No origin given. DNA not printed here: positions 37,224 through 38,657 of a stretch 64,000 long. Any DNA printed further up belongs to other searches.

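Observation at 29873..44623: TetR-led 12-gene operon joining an acyl-CoA dehydrogenase/EtfAB module to three HdrA-type flavoproteins, HdrBC, MvhD and an FrhB-like protein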

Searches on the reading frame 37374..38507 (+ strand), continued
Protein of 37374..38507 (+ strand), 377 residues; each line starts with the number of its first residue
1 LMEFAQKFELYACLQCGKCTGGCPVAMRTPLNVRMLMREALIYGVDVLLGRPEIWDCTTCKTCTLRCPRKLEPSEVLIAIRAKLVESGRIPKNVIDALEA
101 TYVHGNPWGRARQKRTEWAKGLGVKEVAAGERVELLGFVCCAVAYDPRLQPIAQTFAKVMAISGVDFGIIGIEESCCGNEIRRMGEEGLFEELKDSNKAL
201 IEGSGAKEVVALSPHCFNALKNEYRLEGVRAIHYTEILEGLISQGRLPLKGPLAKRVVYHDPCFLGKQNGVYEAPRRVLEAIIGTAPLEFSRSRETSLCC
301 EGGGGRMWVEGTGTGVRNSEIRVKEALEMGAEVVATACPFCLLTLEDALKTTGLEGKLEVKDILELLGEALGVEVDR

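Call 40: search_solved_structures(query=window:37374-38507:+, max_evalue=1e-30, show_alignments=1)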
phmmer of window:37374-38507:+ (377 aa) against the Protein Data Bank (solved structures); distinct sequences matched with E-value up to 1e-30: 1.
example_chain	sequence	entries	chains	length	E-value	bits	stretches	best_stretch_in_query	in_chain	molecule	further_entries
9ojn_A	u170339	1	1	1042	3e-53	184.5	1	53-368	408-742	Iron-sulfur-binding reductase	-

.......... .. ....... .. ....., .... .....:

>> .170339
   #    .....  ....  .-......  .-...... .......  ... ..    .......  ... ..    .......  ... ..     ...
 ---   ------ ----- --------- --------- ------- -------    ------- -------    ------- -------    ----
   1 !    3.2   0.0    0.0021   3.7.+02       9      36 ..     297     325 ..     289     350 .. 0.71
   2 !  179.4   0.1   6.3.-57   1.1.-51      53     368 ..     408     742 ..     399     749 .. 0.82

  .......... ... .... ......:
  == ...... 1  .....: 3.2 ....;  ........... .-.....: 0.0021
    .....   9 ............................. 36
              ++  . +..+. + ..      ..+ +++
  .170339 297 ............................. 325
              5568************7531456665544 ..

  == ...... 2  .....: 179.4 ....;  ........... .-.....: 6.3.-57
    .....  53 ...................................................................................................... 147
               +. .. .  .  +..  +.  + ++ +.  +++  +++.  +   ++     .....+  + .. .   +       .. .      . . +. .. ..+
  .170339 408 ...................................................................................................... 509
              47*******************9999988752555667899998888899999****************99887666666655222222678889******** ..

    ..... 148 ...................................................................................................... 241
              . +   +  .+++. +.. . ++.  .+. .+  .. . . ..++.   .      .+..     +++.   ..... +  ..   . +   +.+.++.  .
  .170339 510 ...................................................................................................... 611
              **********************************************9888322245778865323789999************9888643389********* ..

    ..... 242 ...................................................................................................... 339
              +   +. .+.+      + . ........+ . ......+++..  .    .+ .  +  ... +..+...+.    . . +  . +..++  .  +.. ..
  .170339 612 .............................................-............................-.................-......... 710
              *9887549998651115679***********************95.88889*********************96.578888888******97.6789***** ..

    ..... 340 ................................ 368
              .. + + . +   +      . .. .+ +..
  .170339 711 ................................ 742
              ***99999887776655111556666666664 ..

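Call 45: find_related_loci(query=A1, collection=genome_contigs, flank=10000)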
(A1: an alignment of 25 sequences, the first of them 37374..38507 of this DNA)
Query A1 (377 aa) in genome_contigs; peptide patterns used: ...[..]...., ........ (x = any residue, [..] = any of these).
600 stretches matched a pattern (row limit reached: there are more); 558 encode a relative of the query (tblastn E <= 1e-3); the best 80 are kept; 80 distinct loci.
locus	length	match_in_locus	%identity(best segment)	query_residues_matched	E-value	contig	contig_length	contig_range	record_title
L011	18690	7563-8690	68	1-377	5e-176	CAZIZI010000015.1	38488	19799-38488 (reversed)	MAG TPA_asm: uncultured Thermodesulfobacteriota bacterium isolate SRP104967_co1_28 genome assembly, contig: NODE_318_len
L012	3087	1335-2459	67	2-376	0e+0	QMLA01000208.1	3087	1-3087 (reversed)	MAG: Deltaproteobacteria bacterium isolate B73_G16 B73_Guay16_scaffold_42299, whole genome shotgun sequence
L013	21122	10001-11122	63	2-374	6e-161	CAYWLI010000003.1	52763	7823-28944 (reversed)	MAG TPA_asm: uncultured Thermodesulfobacteriota bacterium isolate binchicken_co163_443 genome assembly, contig: NODE_741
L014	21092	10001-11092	62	1-363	1e-153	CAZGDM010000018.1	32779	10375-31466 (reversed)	MAG TPA_asm: uncultured Thermodesulfobacteriota bacterium isolate SRP338002_co1_131 genome assembly, contig: NODE_1229_l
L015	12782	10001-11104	57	4-371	8e-151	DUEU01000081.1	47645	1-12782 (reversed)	MAG TPA_asm: Dehalococcoidia bacterium isolate W111 Contig81, whole genome shotgun sequence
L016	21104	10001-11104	55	1-367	1e-146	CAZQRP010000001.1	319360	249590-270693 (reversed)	MAG TPA_asm: uncultured Dehalococcoidales bacterium isolate binchicken_co178_251 genome assembly, contig: NODE_42_length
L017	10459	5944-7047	56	4-371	7e-142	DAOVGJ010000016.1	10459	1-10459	MAG TPA_asm: Pseudomonadota bacterium isolate CSMAG_1132 CSMAG_1132_k141_4971493_length_10459_cov_7.7909, whole genome s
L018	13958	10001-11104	55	3-371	1e-141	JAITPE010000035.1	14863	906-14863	MAG: Spirochaetia bacterium isolate Po218_bin96 k119_4344177, whole genome shotgun sequence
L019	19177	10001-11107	53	4-371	8e-141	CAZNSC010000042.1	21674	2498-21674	MAG TPA_asm: uncultured Dehalococcoidales bacterium isolate binchicken_co294_13 genome assembly, contig: NODE_2746_lengt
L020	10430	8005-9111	53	4-371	1e-140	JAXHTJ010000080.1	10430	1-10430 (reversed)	MAG: Halobacteriota archaeon isolate MAG21_tar_biofilm MAG21_82, whole genome shotgun sequence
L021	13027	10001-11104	52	4-371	1e-139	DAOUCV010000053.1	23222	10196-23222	MAG TPA_asm: Dehalococcoidales bacterium isolate H85_868 83251, whole genome shotgun sequence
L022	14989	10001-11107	55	4-371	1e-138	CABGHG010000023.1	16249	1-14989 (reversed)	MAG: Candidatus Methanolliviera sp. GoM_oil isolate gfbio:mag-sample-2:67c8463b-6cbd-4d56-a398-d795175a9500 genome assem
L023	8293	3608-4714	55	4-372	1e-138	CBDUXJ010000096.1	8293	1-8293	MAG TPA_asm: uncultured Syntrophobacterales bacterium isolate SRR22302370_binner12_Refined_74 genome assembly, contig: E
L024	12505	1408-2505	54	6-371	5e-138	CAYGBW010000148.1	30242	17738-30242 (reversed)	MAG TPA_asm: uncultured Thermodesulfobacteriota bacterium isolate ERP108616_co1_403 genome assembly, contig: k119_256796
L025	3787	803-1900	54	6-371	6e-142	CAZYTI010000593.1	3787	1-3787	MAG TPA_asm: uncultured bacterium isolate binchicken_co97_67 genome assembly, contig: NODE_80962_length_3787_cov_3.99464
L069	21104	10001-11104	51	1-367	4e-131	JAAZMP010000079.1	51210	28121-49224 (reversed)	MAG: Bacillota bacterium isolate AS23ysBPME_85 108473_AS23, whole genome shotgun sequence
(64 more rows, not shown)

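Call 67: search_protein_families(library=ncbifam, proteins=[window:37374-38507:+], max_evalue=0.00001)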
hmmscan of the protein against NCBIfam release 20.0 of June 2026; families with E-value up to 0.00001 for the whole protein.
window:37374-38507:+ (377 aa): 14 families
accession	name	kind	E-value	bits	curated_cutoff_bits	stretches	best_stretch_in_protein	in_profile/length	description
NF004898.0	PRK06259.1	equivalog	6e-41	140.6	385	1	8-370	131-487/488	fumarate reductase (CoM/CoB) subunit TfrB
TIGR03290.1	CoB_CoM_SS_C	equivalog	2.4e-23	82.7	160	1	12-102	3-93/144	CoB--CoM heterodisulfide reductase subunit C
NF045670.1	quin_L_LdhH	equivalog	5e-21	74.6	800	1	152-367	484-705/706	L-lactate dehydrogenase (quinone) large subunit LdhH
NF045724.1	ferredox_TmcB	equivalog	1.3e-15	56.9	735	1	223-358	281-417/430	electron transfer complex ferredoxin TmcB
NF045663.1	diclust_near_Sec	equivalog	6.6e-14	50.9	530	1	54-309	352-586/759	pyridine nucleotide-disulfide oxidoreductase/dicluster-binding protein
NF041779.1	hetero_SS_HdrC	equivalog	9.2e-14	51.4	350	1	8-87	28-106/198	ferredoxin:CoB-CoM heterodisulfide reductase subunit HdrC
NF045796.1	DsrK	equivalog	9.3e-14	50.9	400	1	229-326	297-397/453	sulfate reduction electron transfer complex DsrMKJOP subunit DsrK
NF041890.1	hdrC_Methbact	equivalog_domain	2.1e-13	50.3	270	1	5-95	23-112/192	ferredoxin:CoB-CoM heterodisulfide reductase subunit HdrC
NF008369.0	PRK11168.1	equivalog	8.7e-13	47.9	278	1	134-346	168-381/401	anaerobic glycerol-3-phosphate dehydrogenase subunit C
NF038018.1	qmoC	equivalog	6.5e-12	45.6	300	1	11-96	18-103/360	quinone-interacting membrane-bound oxidoreductase complex subunit QmoC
NF045711.1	sulf_resp_HmcF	equivalog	2.4e-11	43.1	750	1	228-347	306-427/457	sulfate respiration complex iron-sulfur protein HmcF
TIGR03379.1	glycerol3P_GlpC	equivalog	1.9e-08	33.5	279.9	0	12-94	6-91/397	anaerobic glycerol-3-phosphate dehydrogenase subunit GlpC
TIGR01945.1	rnfC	subfamily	5.8e-06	25.1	245.95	1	10-72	362-419/435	RnfABCDGE type electron transport complex subunit C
TIGR03288.1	CoB_CoM_SS_B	equivalog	6.7e-06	25.6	345.15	1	187-373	78-269/290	CoB--CoM heterodisulfide reductase subunit B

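Call 82: search_protein_families(library=pfam, proteins=[L069:4028-5374:-, L069:5535-6989:+, L069:6986-8878:+, L069:13098-15125:+, L069:15125-15556:+, L069:15562-16554:+, L069:16557-17585:+, L069:17582-18430:+, L069:18670-19158:+, L069:19366-20661:+], max_evalue=0.00001)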
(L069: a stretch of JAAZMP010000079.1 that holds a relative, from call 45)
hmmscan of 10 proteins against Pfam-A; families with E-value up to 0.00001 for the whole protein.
L069:4028-5374:- (448 aa): 1 family
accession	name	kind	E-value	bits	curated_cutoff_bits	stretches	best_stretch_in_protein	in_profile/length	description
PF07690.21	MFS_1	-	3e-55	188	33.4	2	46-387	1-344/347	Major Facilitator Superfamily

L069:5535-6989:+ (484 aa): 2 families
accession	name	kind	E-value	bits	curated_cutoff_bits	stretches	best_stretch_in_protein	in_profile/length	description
PF03841.19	SelA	-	3.2e-159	530.3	22.8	1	90-455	1-366/367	L-seryl-tRNA selenium transferase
PF12390.13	Se-cys_synth_N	-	1.5e-06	28.7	22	1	10-49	1-40/40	Selenocysteine synthase N terminal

L069:6986-8878:+ (630 aa): 6 families
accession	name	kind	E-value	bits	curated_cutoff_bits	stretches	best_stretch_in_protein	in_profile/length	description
PF00009.33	GTP_EFTU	-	3.2e-32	112.1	26.5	1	2-161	5-182/188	Elongation factor Tu GTP binding domain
PF09107.17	SelB-wing_3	-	2.3e-16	59.5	23.2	1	579-624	1-46/47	Elongation factor SelB, winged helix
PF25461.1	Beta-barrel_SelB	-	1.1e-14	54.9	27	1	275-357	6-80/80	Selenocysteine-specific elongation factor, beta-barrel domain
PF03144.31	GTP_EFTU_D2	-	4.1e-13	50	30.3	1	191-257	1-72/73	Elongation factor Tu domain 2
PF09106.17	SelB-wing_2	-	2.3e-08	34.4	22.3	1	441-495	1-55/57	Elongation factor SelB, winged helix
PF01926.29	MMR_HSR1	-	2.8e-06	27.8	21.9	1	3-110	2-110/113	50S ribosome-binding GTPase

L069:13098-15125:+ (675 aa): 14 families
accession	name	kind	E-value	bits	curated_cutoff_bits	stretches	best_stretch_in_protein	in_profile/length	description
PF12838.12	Fer4_7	-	1.7e-13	51.2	27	1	602-653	1-51/52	4Fe-4S dicluster domain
PF12837.12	Fer4_6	-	1.4e-12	47.3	25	0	595-618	1-24/24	4Fe-4S binding domain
PF00037.32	Fer4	-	3.4e-12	46.1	21.1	0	597-619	2-24/24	4Fe-4S binding domain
PF07992.20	Pyr_redox_2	-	1.8e-11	44.4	26.1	1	146-558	3-274/291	Pyridine nucleotide-disulphide oxidoreductase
PF12831.13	FAD_oxidored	-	1.2e-08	35.1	27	1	147-184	3-40/416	FAD dependent oxidoreductase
PF13237.11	Fer4_10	-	2.8e-08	34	25.5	0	598-650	4-52/53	4Fe-4S dicluster domain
PF14697.11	Fer4_21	-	3.1e-08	34.1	35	1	596-650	1-51/59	4Fe-4S dicluster domain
PF25160.1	LdpA_Fe-S-bd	-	3.4e-08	33.6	27.6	0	596-622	21-47/49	LdpA Fe-S cluster-binding domain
PF13450.12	NAD_binding_8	-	2e-07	31.6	21.9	1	148-197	1-50/68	NAD(P)-binding Rossmann-like domain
PF01266.30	DAO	-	5.3e-07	29.9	27.9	0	147-179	3-35/353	FAD dependent oxidoreductase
PF00890.30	FAD_binding_2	-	1.1e-06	28.5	20.4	1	147-180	3-36/414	FAD binding domain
PF12797.12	Fer4_2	-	2.5e-06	27.5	24.5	0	597-615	4-22/22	4Fe-4S binding domain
PF13187.11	Fer4_9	-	4e-06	27.2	27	1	603-653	2-50/52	4Fe-4S dicluster domain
PF13484.11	Fer4_16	-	4.3e-06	27.8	30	0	603-621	2-20/66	4Fe-4S double cluster binding domain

L069:15125-15556:+ (143 aa): 1 family
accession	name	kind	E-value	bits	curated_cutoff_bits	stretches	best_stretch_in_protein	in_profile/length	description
PF02662.21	FlpD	-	3.6e-54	182.4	22.3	1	9-131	1-123/123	Methyl-viologen-reducing hydrogenase, delta subunit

L069:15562-16554:+ (330 aa): 3 families
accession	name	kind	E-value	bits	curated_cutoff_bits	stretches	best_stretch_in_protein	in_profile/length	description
PF13534.11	Fer4_17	-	1e-06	29.6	22.2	0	219-286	1-60/61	4Fe-4S dicluster domain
PF12797.12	Fer4_2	-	1e-06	28.8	24.5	0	266-284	4-22/22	4Fe-4S binding domain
PF13183.11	Fer4_8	-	4.8e-06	27.4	27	1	218-286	3-68/68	4Fe-4S dicluster domain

L069:16557-17585:+ (342 aa): 4 families
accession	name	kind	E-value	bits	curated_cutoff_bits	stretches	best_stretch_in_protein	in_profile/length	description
PF17179.9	Fer4_22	-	5.3e-35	120.6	27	1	235-328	1-95/95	4Fe-4S dicluster domain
PF14697.11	Fer4_21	-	2.5e-06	27.9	35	0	313-326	40-53/59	4Fe-4S dicluster domain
PF12797.12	Fer4_2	-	4.3e-06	26.8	24.5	0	234-248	8-22/22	4Fe-4S binding domain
PF00037.32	Fer4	-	5e-06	26.5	21.1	0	314-327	8-21/24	4Fe-4S binding domain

L069:17582-18430:+ (282 aa): 2 families
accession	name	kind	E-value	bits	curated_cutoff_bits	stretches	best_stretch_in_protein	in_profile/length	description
PF00175.26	NAD_binding_1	-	1.1e-14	55.4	22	1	122-223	2-107/109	Oxidoreductase NAD-binding domain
PF10418.14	DHODB_Fe-S_bind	-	1.3e-10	41.2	23.9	1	242-274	1-40/41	Iron-sulfur cluster binding domain of dihydroorotate dehydrogenase B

L069:18670-19158:+ (162 aa): 1 family
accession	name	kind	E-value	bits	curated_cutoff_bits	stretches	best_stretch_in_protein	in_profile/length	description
PF04246.17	RseC_MucC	-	3.3e-26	92.2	24.4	1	12-142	5-129/130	Positive regulator of sigma(E), RseC/MucC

L069:19366-20661:+ (431 aa): 2 families
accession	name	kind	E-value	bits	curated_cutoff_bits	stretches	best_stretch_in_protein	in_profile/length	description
PF02784.22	Orn_Arg_deC_N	-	5.4e-60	203.3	23.4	1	45-295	4-246/247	Pyridoxal-dependent decarboxylase, pyridoxal binding domain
PF00278.28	Orn_DAP_Arg_deC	-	6.1e-19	68.5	23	1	182-387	5-95/95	Pyridoxal-dependent decarboxylase, C-terminal sheet domain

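Call 95: predict_structure(alignment_id=A1)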
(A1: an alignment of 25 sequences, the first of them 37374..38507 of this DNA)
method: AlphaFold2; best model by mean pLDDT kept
length: 377 residues; sequences in the alignment: 25
mean_pLDDT: 81.4   pTM: 0.84
mean pLDDT of the five models: 81.4, 81.0, 80.8, 80.3, 71.7
residues with pLDDT >= 90: 167; 70-90: 128; 50-70: 52; < 50: 30
segments of 3 or more residues with pLDDT < 50: 18-27, 59-66, 302-311
pLDDT, mean of each block of 10 residues (from residue 1): 61 54 46 73 81 62 50 73 83 83 90 92 89 92 91 96 95 89 85 95 94 90 93 96 92 88 73 90 87 59 43 65 91 92 88 92 94 83
secondary structure, 60 per line:
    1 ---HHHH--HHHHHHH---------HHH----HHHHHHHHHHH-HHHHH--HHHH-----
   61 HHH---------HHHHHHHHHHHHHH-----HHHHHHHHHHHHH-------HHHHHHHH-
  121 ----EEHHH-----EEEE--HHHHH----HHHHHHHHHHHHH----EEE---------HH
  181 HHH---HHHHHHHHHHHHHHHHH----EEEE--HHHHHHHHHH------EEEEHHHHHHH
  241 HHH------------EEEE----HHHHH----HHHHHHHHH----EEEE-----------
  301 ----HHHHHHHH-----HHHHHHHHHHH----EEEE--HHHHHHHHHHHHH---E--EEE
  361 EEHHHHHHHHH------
elements in order: H4-7 H10-16 H33-43 H45-49 H52-55 H73-86 H92-104 H112-119 E135-138 H141-145 H150-162 E167-169 H179-183 H187-203 E208-211 H214-223 E230-233 H234-243 E256-259 H264-268 H273-281 E286-289 H305-312 H318-328 E333-336 H339-351 E358-362 H363-371

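Call 99: fold_search(model_id=the predicted structure, library=pdb)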
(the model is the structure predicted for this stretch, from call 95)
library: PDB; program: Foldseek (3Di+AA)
matches with E <= 10: 636; with E <= 0.001: 12
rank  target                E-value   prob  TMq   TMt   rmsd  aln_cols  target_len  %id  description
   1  9ojn                  7.5e-21  1.00  0.79  0.42   5.3       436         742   29  Structure of Mycobacterium smegmatis EtfD (released 2025-05-21)
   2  9a6l_A                5.4e-08  1.00  0.51  0.79   3.2       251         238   18  Integrative model of LUTA-LUTB by crosslinking MS and deep learning (released 2024-09-18)
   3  8rwn_B                1.1e-07  1.00  0.52  0.68   3.8       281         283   18  CryoEM structure of the Hdr(ABC)2 subunits of the Elp-Hdr complex of Methanothermobacter marburgensis (released 2025-05-14)
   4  8rvy_B                4.3e-07  1.00  0.48  0.62   4.2       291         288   18  CryoEM structure of the Elp-Hdr complex of Methanothermobacter marburgensis state 1 (composite structure) (released 2025-05-14)
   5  5odc_B                5.8e-07  1.00  0.52  0.65   3.6       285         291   19  Heterodisulfide reductase / [NiFe]-hydrogenase complex from Methanothermococcus thermolithotrophicus at 2.3 A resoluti (released 2017-08-30)
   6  8rvy_b                6.4e-07  1.00  0.50  0.65   4.0       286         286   18  CryoEM structure of the Elp-Hdr complex of Methanothermobacter marburgensis state 1 (composite structure) (released 2025-05-14)
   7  7bkb_B                6.7e-07  1.00  0.50  0.62   4.1       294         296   19  Formate dehydrogenase - heterodisulfide reductase - formylmethanofuran dehydrogenase complex from Methanospirillum hun (released 2021-09-29)
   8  8rvu_B                1.0e-06  1.00  0.48  0.62   4.5       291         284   18  CryoEM structure of the Elp-Hdr complex of Methanothermobacter marburgensis state 2 (composite structure) (released 2025-05-14)
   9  3s81_B                5.1e-04  1.00  0.30  0.42   8.4       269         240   10  Crystal Structure of Putative Aspartate Racemase from Salmonella Typhimurium (released 2011-06-15)
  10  5evc_A                6.8e-04  1.00  0.31  0.42   8.1       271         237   11  Crystal structure of putative aspartate racemase from Salmonella Typhimurium complexed with sulfate and potassium (released 2015-12-02)
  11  3s81_C                7.5e-04  1.00  0.31  0.42   8.2       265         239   11  Crystal Structure of Putative Aspartate Racemase from Salmonella Typhimurium (released 2011-06-15)
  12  1jfl_A                7.8e-04  1.00  0.30  0.42   8.7       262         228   14  CRYSTAL STRUCTURE DETERMINATION OF ASPARTATE RACEMASE FROM AN ARCHAEA (released 2002-06-05)
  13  2o20_B                1.0e-03  0.99  0.21  0.27  13.2       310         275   12  Crystal structure of transcription regulator CcpA of Lactococcus lactis (released 2007-03-27)
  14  3kwl                  1.1e-03  1.00  0.54  0.42   7.3       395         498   11  Crystal structure of a hypothetical protein from Helicobacter pylori (released 2010-12-01)
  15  3s81_D                1.3e-03  1.00  0.28  0.40   8.3       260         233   11  Crystal Structure of Putative Aspartate Racemase from Salmonella Typhimurium (released 2011-06-15)
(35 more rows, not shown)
